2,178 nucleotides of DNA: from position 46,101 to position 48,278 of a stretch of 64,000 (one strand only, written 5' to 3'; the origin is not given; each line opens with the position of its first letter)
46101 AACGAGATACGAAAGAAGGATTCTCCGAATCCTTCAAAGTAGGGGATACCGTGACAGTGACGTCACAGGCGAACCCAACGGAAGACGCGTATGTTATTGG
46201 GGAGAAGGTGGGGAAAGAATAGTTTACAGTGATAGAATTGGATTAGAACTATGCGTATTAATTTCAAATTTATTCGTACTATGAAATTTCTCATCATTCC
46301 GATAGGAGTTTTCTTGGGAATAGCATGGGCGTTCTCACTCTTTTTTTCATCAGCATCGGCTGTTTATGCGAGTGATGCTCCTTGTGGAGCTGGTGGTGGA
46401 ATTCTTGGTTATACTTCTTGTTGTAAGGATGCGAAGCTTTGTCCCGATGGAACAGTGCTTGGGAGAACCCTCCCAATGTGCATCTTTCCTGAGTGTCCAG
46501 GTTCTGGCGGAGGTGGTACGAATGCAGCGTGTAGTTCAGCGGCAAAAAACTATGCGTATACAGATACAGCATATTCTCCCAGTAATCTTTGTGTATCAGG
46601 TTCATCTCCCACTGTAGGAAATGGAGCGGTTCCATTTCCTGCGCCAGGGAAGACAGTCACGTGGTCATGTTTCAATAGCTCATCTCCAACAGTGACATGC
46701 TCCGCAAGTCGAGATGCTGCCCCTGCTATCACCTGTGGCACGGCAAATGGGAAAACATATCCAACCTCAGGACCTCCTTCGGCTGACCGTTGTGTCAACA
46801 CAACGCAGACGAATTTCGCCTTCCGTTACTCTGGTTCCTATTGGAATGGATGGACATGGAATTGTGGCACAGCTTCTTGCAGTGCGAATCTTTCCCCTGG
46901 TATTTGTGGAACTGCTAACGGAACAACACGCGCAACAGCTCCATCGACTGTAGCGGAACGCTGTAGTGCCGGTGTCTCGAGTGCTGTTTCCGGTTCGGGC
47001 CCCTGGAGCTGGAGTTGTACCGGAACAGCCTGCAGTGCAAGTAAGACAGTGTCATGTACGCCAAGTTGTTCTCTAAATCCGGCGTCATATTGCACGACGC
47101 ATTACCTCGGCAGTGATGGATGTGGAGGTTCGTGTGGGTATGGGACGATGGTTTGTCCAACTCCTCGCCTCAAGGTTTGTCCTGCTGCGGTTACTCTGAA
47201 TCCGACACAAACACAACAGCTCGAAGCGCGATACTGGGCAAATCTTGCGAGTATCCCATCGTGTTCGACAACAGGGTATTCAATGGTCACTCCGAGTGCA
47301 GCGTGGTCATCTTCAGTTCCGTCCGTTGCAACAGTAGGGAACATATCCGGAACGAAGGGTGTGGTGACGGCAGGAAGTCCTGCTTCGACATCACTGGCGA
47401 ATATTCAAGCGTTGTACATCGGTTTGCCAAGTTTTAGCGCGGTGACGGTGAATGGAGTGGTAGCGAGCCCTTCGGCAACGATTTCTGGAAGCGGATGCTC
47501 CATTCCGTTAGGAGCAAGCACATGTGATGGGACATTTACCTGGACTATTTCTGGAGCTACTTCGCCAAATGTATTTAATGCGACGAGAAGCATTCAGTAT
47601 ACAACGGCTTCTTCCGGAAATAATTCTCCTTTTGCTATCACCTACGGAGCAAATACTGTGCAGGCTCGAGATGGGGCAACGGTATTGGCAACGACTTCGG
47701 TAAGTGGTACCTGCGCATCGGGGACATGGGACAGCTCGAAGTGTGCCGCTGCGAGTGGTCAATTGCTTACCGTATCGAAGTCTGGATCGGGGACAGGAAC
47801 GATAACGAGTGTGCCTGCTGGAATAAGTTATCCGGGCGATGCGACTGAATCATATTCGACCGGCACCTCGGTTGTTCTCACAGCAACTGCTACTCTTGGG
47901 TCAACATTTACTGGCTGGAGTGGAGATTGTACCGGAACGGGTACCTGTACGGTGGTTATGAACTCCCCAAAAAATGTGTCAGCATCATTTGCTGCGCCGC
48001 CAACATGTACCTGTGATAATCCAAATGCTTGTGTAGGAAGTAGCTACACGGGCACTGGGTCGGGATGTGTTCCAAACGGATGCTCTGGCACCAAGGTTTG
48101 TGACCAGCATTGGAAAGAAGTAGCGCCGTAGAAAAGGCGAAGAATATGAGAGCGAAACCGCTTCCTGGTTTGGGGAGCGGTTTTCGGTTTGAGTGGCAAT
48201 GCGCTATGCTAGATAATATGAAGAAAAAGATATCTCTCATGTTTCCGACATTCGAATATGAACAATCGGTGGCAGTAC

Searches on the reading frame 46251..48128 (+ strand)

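Call 72: search_protein_families(library=pfam, proteins=[window:46251-48128:+], max_evalue=0.00001)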
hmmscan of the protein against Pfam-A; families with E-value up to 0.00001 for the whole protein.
window:46251-48128:+ (626 aa): 1 family
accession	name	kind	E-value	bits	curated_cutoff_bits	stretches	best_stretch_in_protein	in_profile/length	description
PF18998.6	Flg_new_2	-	1.1e-09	38.5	23.6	1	515-582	10-71/73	Divergent InlB B-repeat domain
